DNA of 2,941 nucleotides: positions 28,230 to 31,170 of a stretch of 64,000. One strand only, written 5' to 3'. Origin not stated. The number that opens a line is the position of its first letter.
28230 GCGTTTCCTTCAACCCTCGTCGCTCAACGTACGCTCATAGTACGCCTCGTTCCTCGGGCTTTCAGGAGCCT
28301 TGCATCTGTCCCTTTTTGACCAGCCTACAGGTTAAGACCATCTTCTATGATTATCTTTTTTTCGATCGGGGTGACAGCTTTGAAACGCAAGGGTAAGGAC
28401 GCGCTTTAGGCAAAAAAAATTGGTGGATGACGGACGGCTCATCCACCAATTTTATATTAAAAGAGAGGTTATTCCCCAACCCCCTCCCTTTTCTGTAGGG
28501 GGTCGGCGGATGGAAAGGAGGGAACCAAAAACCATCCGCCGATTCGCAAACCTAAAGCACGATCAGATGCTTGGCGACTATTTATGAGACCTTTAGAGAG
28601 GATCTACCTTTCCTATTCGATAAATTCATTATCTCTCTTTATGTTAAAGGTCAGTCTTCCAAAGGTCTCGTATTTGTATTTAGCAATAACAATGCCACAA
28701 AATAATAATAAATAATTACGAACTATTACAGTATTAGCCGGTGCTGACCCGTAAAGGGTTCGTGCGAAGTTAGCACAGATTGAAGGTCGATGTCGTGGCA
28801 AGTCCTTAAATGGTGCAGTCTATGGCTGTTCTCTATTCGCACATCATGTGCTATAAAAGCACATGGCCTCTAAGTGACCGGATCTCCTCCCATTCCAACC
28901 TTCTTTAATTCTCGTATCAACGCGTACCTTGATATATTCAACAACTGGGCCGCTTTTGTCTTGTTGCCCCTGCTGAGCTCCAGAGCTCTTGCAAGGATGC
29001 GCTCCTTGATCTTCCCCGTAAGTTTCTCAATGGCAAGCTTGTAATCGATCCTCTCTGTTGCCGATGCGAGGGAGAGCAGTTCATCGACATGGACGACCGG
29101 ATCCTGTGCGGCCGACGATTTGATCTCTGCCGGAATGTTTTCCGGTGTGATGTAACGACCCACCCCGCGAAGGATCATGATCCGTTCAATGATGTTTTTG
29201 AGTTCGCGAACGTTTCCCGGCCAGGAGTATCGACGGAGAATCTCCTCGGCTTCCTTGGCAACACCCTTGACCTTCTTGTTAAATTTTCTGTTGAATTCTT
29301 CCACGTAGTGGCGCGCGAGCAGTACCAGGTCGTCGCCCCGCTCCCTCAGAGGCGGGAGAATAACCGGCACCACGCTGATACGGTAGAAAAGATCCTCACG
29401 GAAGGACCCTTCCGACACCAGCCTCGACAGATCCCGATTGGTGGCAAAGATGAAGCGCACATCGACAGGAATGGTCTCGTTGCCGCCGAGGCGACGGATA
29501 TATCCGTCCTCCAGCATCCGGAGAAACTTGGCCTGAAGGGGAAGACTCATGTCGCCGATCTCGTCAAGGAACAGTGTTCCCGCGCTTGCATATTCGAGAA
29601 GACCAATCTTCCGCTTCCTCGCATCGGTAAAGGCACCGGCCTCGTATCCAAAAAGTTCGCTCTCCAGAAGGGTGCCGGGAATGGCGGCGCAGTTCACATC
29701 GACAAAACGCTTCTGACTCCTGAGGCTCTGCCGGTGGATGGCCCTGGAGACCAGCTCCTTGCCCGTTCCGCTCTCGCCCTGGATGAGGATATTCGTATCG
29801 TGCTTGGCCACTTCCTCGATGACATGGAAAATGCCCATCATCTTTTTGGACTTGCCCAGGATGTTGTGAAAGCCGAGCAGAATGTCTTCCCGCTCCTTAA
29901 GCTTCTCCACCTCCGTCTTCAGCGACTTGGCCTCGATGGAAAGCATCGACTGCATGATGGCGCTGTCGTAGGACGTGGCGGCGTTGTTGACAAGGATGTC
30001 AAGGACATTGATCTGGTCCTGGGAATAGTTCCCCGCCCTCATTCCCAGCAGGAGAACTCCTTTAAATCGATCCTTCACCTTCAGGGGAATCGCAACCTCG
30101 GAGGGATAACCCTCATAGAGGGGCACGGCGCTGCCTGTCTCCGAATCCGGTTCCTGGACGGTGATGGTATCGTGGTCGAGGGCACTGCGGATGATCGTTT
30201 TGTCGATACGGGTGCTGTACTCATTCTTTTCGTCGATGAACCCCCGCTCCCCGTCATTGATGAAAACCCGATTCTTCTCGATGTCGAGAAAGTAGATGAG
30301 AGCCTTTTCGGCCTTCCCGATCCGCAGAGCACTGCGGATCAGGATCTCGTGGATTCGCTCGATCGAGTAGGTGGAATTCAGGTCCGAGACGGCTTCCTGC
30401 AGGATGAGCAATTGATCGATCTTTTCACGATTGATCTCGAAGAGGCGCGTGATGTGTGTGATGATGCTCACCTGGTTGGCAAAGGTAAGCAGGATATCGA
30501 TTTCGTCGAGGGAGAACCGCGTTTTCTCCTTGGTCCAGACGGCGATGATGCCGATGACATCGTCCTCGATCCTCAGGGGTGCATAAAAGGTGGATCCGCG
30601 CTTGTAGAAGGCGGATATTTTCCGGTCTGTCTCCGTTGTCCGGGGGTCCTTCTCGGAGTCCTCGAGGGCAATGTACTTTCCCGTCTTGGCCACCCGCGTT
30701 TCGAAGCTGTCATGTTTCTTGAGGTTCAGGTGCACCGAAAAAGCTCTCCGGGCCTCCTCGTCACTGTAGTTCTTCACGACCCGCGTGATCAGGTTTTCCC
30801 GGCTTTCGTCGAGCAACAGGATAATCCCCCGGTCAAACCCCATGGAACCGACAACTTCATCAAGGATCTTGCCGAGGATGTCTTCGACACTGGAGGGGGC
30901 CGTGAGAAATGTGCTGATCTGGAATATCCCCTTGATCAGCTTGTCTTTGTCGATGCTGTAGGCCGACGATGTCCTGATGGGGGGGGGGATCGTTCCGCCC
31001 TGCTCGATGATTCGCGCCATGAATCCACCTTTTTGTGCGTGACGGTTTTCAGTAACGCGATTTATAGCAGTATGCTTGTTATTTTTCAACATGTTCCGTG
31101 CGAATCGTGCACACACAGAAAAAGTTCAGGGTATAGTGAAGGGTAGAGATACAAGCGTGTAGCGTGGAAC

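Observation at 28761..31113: Four copies of a 17-bp YGTGC-N7-GCACA motif flank both sigma54 promoters and the activator's own promoter: predicted enhancer sites of a self-contained activator regulon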

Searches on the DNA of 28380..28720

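Call 23: search_rna_families(source=window, start=28380, end=28720, threshold=evalue, max_evalue=10)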
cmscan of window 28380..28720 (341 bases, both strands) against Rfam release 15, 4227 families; matches with E-value up to 10: 14.
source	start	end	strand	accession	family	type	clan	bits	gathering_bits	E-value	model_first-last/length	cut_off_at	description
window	28452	28549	-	RF02058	STnc400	Gene;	-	18.1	80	0.45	1-125/125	no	Gammaproteobacterial sRNA STnc400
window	28496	28549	+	RF03964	mir-H1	Gene; miRNA;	-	17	97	3.4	1-85/85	no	mir-H1 microRNA precursor family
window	28410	28460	-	RF04319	BTncRNA_FopS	Gene; sRNA;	-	16.4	56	4.1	28-71/71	no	Bacteroidetes FopS (family of paralogous sRNAs)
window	28591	28665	-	RF01176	snR78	Gene; snRNA; snoRNA; CD-box;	CL00063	15.6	48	9.2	1-82/82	no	Small nucleolar RNA snR78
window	28496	28549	-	RF03964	mir-H1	Gene; miRNA;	-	15.4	97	7.4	1-85/85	no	mir-H1 microRNA precursor family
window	28398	28469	+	RF00254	mir-16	Gene; miRNA;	CL00085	15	36.5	2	1-82/82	no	mir-16 microRNA precursor family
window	28596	28637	-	RF00221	SNORD43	Gene; snRNA; snoRNA; CD-box;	CL00059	14.7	45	2.6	1-64/64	no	Small nucleolar RNA SNORD43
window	28415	28494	-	RF00426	SCARNA15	Gene; snRNA; snoRNA; scaRNA;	CL00019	14.6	65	2.9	1-128/128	no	Small Cajal body specific RNA 15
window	28413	28456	-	RF03585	mir-3938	Gene; miRNA;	-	14.6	94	4.1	1-88/88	no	mir-3938 microRNA precursor family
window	28412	28492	+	RF02420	Bp1_162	Gene; sRNA;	-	14.6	50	8.5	1-100/100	no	Burkholderia sRNA Bp1_Cand612_SIPHT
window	28383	28471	+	RF02621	BSnc120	Gene; sRNA;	-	12.8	114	8.7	1-88/88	no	Brucella sRNA 120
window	28410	28476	-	RF02056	STnc390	Gene; sRNA;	-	12.3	50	8.9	1-60/60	no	Salmonella sRNA STnc390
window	28422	28478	-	RF02492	Gl_U2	Gene; snRNA; splicing;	-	9.9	100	8.6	37-95/136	no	Giardia U2 spliceosomal RNA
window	28641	28720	+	RF02763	IsrM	Gene; sRNA;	-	7.4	376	8.2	1-136/329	3'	IsrM sRNA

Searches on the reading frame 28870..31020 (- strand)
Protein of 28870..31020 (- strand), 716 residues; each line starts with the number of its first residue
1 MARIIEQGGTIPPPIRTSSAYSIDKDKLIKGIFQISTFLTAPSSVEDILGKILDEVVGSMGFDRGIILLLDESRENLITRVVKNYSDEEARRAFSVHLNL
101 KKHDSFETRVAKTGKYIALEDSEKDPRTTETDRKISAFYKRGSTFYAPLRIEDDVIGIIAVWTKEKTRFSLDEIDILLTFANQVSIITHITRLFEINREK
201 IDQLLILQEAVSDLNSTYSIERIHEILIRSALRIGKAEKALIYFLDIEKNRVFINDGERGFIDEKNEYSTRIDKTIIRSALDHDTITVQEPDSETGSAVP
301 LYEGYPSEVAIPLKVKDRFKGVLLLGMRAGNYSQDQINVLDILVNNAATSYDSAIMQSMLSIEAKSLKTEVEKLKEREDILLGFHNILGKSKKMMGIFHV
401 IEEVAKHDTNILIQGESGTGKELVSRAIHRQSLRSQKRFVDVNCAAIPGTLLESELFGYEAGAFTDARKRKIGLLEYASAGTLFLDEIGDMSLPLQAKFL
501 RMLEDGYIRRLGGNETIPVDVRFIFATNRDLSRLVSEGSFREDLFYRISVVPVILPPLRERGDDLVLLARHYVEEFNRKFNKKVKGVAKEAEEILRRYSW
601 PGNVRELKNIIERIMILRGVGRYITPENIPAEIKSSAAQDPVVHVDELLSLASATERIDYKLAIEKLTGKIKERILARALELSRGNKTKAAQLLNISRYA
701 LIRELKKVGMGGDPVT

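Call 12: search_protein_families(library=pfam, proteins=[window:28870-31020:-])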
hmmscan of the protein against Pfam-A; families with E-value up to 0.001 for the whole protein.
window:28870-31020:- (716 aa): 9 families
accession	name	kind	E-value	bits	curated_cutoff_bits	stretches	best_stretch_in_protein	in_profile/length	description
PF00158.32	Sigma54_activat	-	1e-67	227.5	20.2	1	387-553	1-167/168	Sigma-54 interaction domain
PF25601.1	AAA_lid_14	-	1.5e-25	89.3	27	1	559-640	1-81/87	AAA+ ATPase lid domain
PF13185.12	GAF_2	-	5.6e-21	75.6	28.6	2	43-187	2-134/136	GAF domain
PF14532.12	Sigma54_activ_2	-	1.7e-20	74.1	25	1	388-558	1-138/138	Sigma-54 interaction domain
PF13492.12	GAF_3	-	1.1e-15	58.6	27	1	44-186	1-125/129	GAF domain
PF01590.32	GAF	-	1.3e-12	48.8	22.4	1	45-186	2-131/133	GAF domain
PF02954.25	HTH_8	-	3e-06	27.3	22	1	675-707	9-41/42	Bacterial regulatory protein, Fis family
PF07728.20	AAA_5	-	0.00036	21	22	0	410-530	1-124/139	AAA domain (dynein-related subfamily)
PF13191.12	AAA_16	-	0.00096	20.1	32.6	0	397-459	12-81/167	AAA ATPase domain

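Call 17: find_related_loci(query=window:28870-31020:-, collection=genome_contigs, flank=6000)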
Query window:28870-31020:- (716 aa) in genome_contigs; peptide patterns used: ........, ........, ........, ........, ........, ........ (x = any residue, [..] = any of these).
209 stretches matched a pattern; 97 encode a relative of the query (tblastn E <= 1e-3); the best 80 are kept; 78 distinct loci.
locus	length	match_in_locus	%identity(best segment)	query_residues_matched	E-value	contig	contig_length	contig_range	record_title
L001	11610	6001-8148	90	1-716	0e+0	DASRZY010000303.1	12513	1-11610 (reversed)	MAG TPA_asm: Syntrophales bacterium isolate SMAG_U15191 k141_4189591, whole genome shotgun sequence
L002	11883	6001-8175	90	1-716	0e+0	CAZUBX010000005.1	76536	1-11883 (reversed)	MAG TPA_asm: uncultured Syntrophaceae bacterium isolate SRP302447_co2_74 genome assembly, contig: NODE_1053_length_76536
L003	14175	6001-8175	90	1-716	0e+0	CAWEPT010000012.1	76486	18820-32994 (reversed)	MAG: uncultured delta proteobacterium isolate MFD02979.bin.2.117 genome assembly, contig: contig_51346, whole genome sho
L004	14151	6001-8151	88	1-716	0e+0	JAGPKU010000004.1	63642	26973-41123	MAG: Syntrophobacterales bacterium isolate Gw_SlDig_bin_8 Gw_SlDig_566_length_63642_cov_58.647737, whole genome shotgun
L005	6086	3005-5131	89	1-709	0e+0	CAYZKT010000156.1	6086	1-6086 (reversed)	MAG TPA_asm: uncultured Syntrophaceae bacterium isolate binchicken_co26_226 genome assembly, contig: NODE_14114_length_6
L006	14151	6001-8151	88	1-716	0e+0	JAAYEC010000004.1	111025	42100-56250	MAG: Deltaproteobacteria bacterium isolate AS06rmzACSIP_61 59127_AS06, whole genome shotgun sequence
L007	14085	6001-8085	74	16-710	0e+0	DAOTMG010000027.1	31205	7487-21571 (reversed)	MAG TPA_asm: Syntrophales bacterium isolate AMR_MDS_2927 NODE_1723_length_31205_cov_8.610080, whole genome shotgun seque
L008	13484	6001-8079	73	16-708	0e+0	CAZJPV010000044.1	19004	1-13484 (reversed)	MAG TPA_asm: uncultured Syntrophaceae bacterium isolate SRP098346_co1_215 genome assembly, contig: NODE_2839_length_1900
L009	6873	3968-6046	72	16-708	0e+0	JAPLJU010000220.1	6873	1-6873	MAG: Deltaproteobacteria bacterium isolate LacPavin_0920_SED5_MAG_55_9 LacPavin_0920_SED5_scaffold_1341421, whole genome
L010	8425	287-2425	67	21-709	0e+0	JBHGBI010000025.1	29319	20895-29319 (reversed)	MAG: Syntrophales bacterium isolate SBS.BIN.13 SBSBIN13_contig_25, whole genome shotgun sequence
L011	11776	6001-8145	65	13-709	0e+0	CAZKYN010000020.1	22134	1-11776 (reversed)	MAG TPA_asm: uncultured Syntrophaceae bacterium isolate binchicken_co20_89 genome assembly, contig: NODE_4702_length_221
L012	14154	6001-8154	64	16-707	0e+0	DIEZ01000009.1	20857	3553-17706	MAG TPA_asm: Syntrophaceae bacterium UBA5761 UBA5761_contig_29826, whole genome shotgun sequence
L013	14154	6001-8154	64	16-707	0e+0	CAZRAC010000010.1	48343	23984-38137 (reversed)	MAG TPA_asm: uncultured Syntrophaceae bacterium isolate binchicken_co265_60 genome assembly, contig: NODE_1239_length_48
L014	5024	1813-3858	64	15-700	0e+0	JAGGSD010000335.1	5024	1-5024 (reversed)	MAG: Syntrophobacterales bacterium isolate AUK013 PB_MANV_013_c_000000001423, whole genome shotgun sequence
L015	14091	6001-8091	63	14-709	0e+0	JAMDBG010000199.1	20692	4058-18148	MAG: Deltaproteobacteria bacterium isolate FK_Sedi_B_Bin.221 NODE_8914_length_20692_cov_2.16891, whole genome shotgun se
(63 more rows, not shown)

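Call 39: search_protein_families(library=ncbifam, proteins=[window:28870-31020:-], max_evalue=0.00001)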
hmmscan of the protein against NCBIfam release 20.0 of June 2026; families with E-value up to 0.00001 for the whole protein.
window:28870-31020:- (716 aa): 25 families
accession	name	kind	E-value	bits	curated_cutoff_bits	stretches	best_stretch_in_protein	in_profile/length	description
TIGR01817.1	nifA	equivalog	3.6e-112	375.8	528.85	2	233-698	33-517/534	nif-specific transcriptional activator NifA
NF041552.1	TF_PrdR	equivalog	2.2e-109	366.4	795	1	365-707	245-575/577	sigma-54 dependent transcriptional regulator PrdR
NF008469.0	PRK11361.1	equivalog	5.1e-101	338.7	714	1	362-710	120-456/461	acetoacetate metabolism transcriptional regulator AtoC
TIGR02915.1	PEP_resp_reg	equivalog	2.6e-99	333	502.6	1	364-710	119-444/445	PEP-CTERM-box response regulator transcription factor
TIGR01818.1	ntrC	equivalog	1.6e-96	324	558.6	1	368-707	117-462/463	nitrogen regulation protein NR(I)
NF003451.0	PRK05022.1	equivalog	8.4e-96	321.7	476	1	310-710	117-510/512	nitric oxide reductase transcriptional regulator NorR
NF038308.1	RNA_repair_RtcR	equivalog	3.1e-90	303.5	650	1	366-701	161-504/530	RNA repair transcriptional activator RtcR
TIGR02329.1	propionate_PrpR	equivalog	1.6e-87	294.4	499.2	1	373-707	204-526/526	propionate catabolism operon regulatory protein PrpR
NF011953.0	PRK15424.1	equivalog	1.2e-86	291.5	703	1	344-707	179-533/538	propionate catabolism operon regulatory protein PrpR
NF050807.1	TransRegFlbDCaul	equivalog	4.2e-86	289.6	750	1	387-708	120-438/454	sigma-54-dependent transcriptional regulator FlbD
NF011958.0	PRK15429.1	equivalog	4.7e-83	280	830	1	311-641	303-633/692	formate hydrogenlyase transcriptional activator FlhA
NF041946.1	LuxO_transreg_Vib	equivalog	8.8e-83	278.6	800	1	375-707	123-459/463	quorum-sensing sigma-54 dependent transcriptional regulator LuxO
TIGR02974.1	phageshock_pspF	equivalog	6.4e-82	275.5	443.55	1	387-707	1-335/336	phage shock protein operon transcriptional activator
NF008176.1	PRK10923.1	equivalog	2.6e-80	270.3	620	1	382-710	135-468/469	nitrogen regulation protein NR(I)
NF051870.1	NAssimRespRegNtrX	equivalog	8.3e-80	268.9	600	1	360-710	117-452/452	nitrogen assimilation response regulator NtrX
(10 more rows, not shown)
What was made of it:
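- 28870..31020 (-): Sigma54 activator (716 aa): GAF-GAF sensor, AAA+ domain with GAFTDA loop, HTH_8 DNA-binding domain. Below the cut-off of every named NCBIfam equivalog (call 39).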

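Call 40: search_solved_structures(query=window:28870-31020:-, max_evalue=1e-10)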
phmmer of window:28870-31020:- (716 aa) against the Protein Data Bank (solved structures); distinct sequences matched with E-value up to 1e-10: 36.
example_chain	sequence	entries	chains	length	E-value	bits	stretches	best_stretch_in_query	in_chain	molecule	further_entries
1ojl_A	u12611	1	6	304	6.3e-75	256.3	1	386-706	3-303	TRANSCRIPTIONAL REGULATORY PROTEIN ZRAR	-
1ny5_A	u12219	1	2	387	2.1e-73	251.3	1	361-625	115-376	transcriptional regulator (NtrC family)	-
4l4u_A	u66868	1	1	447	3.1e-73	250.8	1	361-638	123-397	Transcriptional regulator (NtrC family)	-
4ly6_A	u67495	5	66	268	8e-73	249.4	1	370-625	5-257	Transcriptional regulator (NtrC family)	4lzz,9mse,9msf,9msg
1ny6_A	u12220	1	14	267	9e-73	249.2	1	375-625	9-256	transcriptional regulator (NtrC family)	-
3dzd_A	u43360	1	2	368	4.5e-72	246.9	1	387-618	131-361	Transcriptional regulator (NtrC family)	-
3m0e_A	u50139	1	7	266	5.9e-72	246.5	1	385-625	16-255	Transcriptional regulator (NtrC family)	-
9qq6_C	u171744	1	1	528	6.4e-69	236.5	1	309-622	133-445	Nif-specific regulatory protein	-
8p53_C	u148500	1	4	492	2.9e-67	231.1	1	375-711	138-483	Transcriptional regulator FleQ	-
6jdi_A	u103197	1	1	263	9.4e-67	229.3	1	384-621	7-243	Nitrogen assimilation regulatory protein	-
5exx_A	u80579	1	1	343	4.3e-66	227.2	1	384-634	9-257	Transcriptional regulator FleQ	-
6j7e_A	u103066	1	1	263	4.6e-66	227.1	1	384-621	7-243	Nitrogen assimilation regulatory protein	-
5exp_A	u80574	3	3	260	4.9e-66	227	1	384-621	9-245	Transcriptional regulator FleQ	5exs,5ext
7ejw_C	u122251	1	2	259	5e-66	227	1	384-621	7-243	Transcriptional regulator FleQ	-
8pb9_D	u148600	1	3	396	6.3e-66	226.6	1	375-621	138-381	Transcriptional regulator FleQ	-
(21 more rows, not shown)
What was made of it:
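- On Bacterial enhancer-binding protein (sigma54 activator, AAA+ class): Closest solved structures are ZraR, NtrC1 and NifA (call 40).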
